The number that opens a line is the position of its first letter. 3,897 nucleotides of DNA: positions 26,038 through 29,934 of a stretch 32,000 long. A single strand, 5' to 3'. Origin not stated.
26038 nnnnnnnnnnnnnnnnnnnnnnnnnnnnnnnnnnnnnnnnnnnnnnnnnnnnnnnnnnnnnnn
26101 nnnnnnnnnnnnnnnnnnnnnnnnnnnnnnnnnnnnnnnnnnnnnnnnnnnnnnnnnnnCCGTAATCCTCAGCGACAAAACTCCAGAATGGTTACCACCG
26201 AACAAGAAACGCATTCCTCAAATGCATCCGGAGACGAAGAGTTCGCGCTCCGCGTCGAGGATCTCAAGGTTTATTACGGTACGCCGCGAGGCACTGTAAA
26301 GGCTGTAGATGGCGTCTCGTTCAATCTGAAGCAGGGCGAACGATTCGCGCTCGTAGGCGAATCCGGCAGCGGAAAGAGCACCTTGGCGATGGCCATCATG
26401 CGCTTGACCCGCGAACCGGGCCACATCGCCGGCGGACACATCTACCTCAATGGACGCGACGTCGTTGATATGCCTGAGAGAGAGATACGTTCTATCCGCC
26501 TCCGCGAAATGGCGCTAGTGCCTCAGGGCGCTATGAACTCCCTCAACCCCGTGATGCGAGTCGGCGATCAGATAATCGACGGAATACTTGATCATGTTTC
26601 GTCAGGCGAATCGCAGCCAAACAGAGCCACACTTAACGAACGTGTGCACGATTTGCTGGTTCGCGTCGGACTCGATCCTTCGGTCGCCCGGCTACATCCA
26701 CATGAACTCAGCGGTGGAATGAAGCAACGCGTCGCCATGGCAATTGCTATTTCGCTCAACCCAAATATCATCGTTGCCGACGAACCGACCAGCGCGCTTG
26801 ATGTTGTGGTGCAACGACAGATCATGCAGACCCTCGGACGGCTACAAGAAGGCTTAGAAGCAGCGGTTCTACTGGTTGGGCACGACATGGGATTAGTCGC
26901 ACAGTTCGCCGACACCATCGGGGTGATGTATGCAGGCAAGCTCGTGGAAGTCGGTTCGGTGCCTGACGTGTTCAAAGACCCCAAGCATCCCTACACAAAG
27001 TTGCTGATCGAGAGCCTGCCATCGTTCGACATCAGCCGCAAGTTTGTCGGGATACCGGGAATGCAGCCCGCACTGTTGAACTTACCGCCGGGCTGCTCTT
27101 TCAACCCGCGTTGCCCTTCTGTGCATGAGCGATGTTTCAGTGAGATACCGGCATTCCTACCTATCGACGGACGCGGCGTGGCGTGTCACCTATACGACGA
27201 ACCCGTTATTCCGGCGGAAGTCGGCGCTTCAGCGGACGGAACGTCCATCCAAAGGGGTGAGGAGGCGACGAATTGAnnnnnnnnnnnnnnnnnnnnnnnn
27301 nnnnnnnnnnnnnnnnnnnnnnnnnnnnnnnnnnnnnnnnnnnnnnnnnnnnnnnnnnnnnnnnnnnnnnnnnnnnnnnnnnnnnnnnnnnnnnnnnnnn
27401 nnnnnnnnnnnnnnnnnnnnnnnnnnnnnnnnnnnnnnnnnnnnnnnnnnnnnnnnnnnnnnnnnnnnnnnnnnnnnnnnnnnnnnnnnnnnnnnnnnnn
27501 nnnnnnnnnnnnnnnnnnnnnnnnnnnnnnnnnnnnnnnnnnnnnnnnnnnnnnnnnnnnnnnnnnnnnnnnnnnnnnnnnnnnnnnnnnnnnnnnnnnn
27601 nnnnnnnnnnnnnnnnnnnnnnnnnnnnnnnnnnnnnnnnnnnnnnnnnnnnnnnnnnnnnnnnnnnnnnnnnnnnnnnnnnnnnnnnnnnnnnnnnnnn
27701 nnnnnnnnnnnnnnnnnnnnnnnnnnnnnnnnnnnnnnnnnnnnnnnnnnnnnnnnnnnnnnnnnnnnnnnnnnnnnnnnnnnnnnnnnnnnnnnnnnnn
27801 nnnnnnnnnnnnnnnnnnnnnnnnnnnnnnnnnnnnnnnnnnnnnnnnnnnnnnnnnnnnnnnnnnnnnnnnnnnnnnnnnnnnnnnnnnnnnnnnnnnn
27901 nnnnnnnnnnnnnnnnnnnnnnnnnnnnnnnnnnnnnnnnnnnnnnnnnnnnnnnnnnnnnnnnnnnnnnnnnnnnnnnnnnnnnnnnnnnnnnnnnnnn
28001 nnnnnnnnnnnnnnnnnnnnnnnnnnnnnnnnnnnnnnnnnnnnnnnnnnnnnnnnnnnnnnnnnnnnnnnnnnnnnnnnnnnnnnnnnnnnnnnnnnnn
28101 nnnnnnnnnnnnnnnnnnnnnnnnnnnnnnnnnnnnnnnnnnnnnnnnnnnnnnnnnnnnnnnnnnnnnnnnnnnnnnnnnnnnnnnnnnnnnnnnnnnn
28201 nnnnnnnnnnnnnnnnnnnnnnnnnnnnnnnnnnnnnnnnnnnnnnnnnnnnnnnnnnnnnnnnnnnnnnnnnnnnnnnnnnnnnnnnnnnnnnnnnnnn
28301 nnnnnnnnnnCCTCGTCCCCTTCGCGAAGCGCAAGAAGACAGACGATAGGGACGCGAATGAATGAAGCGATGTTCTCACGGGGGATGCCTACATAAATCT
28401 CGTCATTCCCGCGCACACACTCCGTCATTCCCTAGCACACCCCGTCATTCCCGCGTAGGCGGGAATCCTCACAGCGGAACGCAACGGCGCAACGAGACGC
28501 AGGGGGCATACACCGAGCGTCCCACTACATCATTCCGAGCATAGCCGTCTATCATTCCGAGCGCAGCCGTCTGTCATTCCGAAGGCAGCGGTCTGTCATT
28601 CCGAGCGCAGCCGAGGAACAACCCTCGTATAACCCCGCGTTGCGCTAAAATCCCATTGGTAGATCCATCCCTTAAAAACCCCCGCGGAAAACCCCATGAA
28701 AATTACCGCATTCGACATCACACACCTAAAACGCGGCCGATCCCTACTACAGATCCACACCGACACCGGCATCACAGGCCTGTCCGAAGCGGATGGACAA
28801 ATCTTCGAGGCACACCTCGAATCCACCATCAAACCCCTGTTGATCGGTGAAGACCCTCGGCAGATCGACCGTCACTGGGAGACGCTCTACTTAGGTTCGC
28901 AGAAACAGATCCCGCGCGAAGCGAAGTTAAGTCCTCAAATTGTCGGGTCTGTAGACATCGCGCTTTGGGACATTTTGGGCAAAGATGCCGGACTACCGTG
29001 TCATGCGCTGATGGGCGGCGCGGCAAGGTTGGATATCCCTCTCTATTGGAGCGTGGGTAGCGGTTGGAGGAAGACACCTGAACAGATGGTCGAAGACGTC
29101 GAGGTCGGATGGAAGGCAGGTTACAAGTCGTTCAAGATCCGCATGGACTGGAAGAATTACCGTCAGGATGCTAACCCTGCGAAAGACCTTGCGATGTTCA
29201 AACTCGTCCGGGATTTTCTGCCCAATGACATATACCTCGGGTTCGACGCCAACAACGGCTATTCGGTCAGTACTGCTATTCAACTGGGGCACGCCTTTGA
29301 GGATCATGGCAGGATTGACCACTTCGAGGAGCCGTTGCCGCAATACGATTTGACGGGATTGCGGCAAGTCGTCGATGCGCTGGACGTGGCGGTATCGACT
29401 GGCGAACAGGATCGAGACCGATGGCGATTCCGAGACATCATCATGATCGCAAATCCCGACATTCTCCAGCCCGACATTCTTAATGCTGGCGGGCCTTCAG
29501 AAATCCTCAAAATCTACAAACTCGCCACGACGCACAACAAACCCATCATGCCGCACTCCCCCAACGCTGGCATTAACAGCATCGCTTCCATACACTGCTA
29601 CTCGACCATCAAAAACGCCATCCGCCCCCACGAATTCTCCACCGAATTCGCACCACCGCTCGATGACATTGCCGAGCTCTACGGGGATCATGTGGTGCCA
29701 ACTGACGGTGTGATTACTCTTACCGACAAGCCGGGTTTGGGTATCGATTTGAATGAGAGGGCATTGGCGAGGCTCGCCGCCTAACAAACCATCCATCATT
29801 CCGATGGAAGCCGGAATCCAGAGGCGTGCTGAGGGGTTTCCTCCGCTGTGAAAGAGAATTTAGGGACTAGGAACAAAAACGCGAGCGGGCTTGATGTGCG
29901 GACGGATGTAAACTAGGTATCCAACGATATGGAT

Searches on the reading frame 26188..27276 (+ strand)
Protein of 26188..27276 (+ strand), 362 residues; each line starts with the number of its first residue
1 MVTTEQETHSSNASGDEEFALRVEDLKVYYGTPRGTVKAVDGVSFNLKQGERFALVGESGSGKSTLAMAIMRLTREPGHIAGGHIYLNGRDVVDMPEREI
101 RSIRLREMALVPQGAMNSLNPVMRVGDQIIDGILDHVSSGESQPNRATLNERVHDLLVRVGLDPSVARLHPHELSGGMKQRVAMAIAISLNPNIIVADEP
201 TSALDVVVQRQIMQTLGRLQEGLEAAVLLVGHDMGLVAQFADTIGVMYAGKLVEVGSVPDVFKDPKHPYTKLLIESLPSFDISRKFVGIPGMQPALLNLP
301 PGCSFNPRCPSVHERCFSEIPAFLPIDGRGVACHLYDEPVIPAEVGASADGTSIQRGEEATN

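Call 5: search_protein_families(library=pfam, proteins=[window:26188-27276:+], max_evalue=0.001)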
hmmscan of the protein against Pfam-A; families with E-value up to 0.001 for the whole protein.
window:26188-27276:+ (362 aa): 5 families
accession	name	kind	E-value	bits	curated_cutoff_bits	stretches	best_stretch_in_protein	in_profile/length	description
PF00005.33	ABC_tran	-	2.2e-28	100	25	1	41-202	2-137/137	ABC transporter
PF08352.17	oligo_HPY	-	6.6e-19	68.5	27.1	1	253-316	1-65/65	Oligopeptide/dipeptide transporter, C-terminal region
PF13304.12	AAA_21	-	6.1e-06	26.9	27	0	169-237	233-303/304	AAA domain, putative AbiEii toxin, Type IV TA system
PF02463.25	SMC_N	-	2.8e-05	24.1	40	0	151-248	121-213/220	RecF/RecN/SMC N terminal domain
PF13555.12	AAA_29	-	0.0002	21.5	27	1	41-73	13-45/61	P-loop containing region of AAA domain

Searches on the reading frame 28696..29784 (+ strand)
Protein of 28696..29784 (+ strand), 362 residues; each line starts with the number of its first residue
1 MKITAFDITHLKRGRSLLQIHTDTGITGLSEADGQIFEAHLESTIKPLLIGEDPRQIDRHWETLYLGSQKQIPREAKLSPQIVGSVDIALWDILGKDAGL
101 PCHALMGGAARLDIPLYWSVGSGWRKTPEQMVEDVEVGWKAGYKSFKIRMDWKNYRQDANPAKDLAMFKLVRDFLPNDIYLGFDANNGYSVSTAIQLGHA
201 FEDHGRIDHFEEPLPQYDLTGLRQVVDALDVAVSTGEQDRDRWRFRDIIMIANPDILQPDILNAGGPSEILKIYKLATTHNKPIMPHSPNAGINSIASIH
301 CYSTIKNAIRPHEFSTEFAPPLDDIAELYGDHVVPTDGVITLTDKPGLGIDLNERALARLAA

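Call 5: search_protein_families(library=pfam, proteins=[window:28696-29784:+], max_evalue=0.001)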
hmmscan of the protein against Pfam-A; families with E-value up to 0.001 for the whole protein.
window:28696-29784:+ (362 aa): 2 families
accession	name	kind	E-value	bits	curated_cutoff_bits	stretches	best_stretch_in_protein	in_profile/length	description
PF13378.12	MR_MLE_C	-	9.9e-46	156.6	29.4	1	131-355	2-218/219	Enolase C-terminal domain-like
PF02746.21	MR_MLE_N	-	2.1e-10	41.3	22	1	17-107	30-117/117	Mandelate racemase / muconate lactonizing enzyme, N-terminal domain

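Call 20: search_protein_families(library=ncbifam, proteins=[window:28696-29784:+], max_evalue=0.01)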
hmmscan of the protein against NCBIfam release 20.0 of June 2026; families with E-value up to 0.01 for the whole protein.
window:28696-29784:+ (362 aa): 15 families
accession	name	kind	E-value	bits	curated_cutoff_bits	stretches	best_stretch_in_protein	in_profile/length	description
NF010624.0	PRK14017.1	equivalog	8.6e-45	153.4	311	1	1-360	1-360/382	galactonate dehydratase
NF040866.1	AraD_Arch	equivalog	1.2e-42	146.3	650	1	36-357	59-366/372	arabinonate dehydratase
NF047820.1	TalGalacDh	equivalog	1.3e-36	126.3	500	1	32-358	60-362/371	L-talarate/galactarate dehydratase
NF040790.2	glucon_galact_dh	equivalog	1.5e-32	112.9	750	1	17-360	27-369/390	bifunctional D-gluconate/D-galactonate dehydratase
NF043051.1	ManoateDhtManD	equivalog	2.7e-32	112.1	550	2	8-149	8-149/403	D-mannonate dehydratase ManD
NF011968.0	PRK15440.1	equivalog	1e-30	107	393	1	18-355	62-386/395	L-rhamnonate dehydratase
NF011654.0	PRK15072.1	subfamily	3.7e-30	105.1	430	2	4-149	4-149/404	D-galactonate dehydratase family protein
TIGR02534.1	mucon_cyclo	subfamily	7.5e-23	81.2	334.95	1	37-360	62-365/368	muconate/chloromuconate family cycloisomerase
NF043002.1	HProlDhtase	equivalog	3.7e-17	62.2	500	1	18-204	36-213/366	cis-3-hydroxy-L-proline dehydratase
NF041118.1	A_G_epim_Thtga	equivalog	4.9e-12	45.6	500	1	39-285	63-288/341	L-Ala-D/L-Glu epimerase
TIGR01928.1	menC_lowGC_arch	equivalog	1.3e-08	34.3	200.65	1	85-282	94-276/325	o-succinylbenzoate synthase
TIGR01927.1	menC_gam_Gplu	equivalog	1.4e-06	27.8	130.55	1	138-219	120-197/307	o-succinylbenzoate synthase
NF002739.0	PRK02714.1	equivalog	1.8e-06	27.7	259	1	129-233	120-220/320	o-succinylbenzoate synthase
NF002782.0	PRK02901.1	equivalog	4.9e-05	22.5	288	1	157-240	113-195/328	o-succinylbenzoate synthase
NF042940.1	racemase_DgcA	equivalog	0.00099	18.4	400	1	85-233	87-219/323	N-acetyl-D-Glu racemase DgcA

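Call 71: search_solved_structures(query=window:28696-29784:+, max_evalue=1e-20)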
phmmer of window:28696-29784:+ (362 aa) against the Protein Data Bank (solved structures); distinct sequences matched with E-value up to 1e-20: 45.
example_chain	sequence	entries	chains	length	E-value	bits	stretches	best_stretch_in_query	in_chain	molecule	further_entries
3n4e_A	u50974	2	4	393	1.4e-46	162.1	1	81-359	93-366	Mandelate racemase/muconate lactonizing enzyme, C-terminal domain protein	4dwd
3tcs_A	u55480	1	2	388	2.1e-37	131.9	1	41-359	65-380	Racemase, putative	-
4ggb_A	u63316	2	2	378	6.1e-37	130.4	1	12-359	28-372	Putative uncharacterized protein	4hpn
3u4f_A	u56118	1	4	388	7.8e-36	126.8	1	41-361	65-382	Mandelate racemase/muconate lactonizing enzyme family protein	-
3sjn_A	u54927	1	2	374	1.9e-35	125.5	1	16-359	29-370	Mandelate racemase/muconate lactonizing protein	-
2pp0_A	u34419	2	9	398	2.3e-32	115.3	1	26-356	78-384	L-talarate/Galactarate Dehydratase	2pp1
3t8q_A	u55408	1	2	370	4.2e-32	114.5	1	18-354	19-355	Mandelate racemase/muconate lactonizing enzyme family protein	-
2pp3_A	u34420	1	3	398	5.9e-32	114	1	26-356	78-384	L-talarate/galactarate dehydratase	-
3bjs_A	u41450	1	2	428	2e-30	108.9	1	10-357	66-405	Mandelate racemase/muconate lactonizing enzyme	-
2gl5_A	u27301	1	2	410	4.2e-28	101.3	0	171-357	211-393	putative dehydratase protein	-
4e6m_A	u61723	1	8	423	4.2e-28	101.3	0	171-357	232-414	Putative dehydratase protein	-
3ozm_A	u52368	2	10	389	6.2e-28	100.8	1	11-353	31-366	Putative mandelate racemase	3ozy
3h12_A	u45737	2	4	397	6.5e-28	100.7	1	11-353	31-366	mandelate racemase | Putative mandelate racemase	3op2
2poz_A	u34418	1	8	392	1.2e-27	99.8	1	1-355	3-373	Putative dehydratase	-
2qq6_A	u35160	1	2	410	5.1e-27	97.8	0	166-356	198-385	Mandelate racemase/muconate lactonizing enzyme-like protein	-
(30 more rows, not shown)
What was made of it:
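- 28696..29784 (+): Enolase-superfamily (MR_MLE) enzyme of the acid-sugar dehydratase type, at the end of the ABC operon. Calls 5, 20 and 71.
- The operon's MR_MLE enzyme resembles acid-sugar dehydratases (calls 20, 71).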
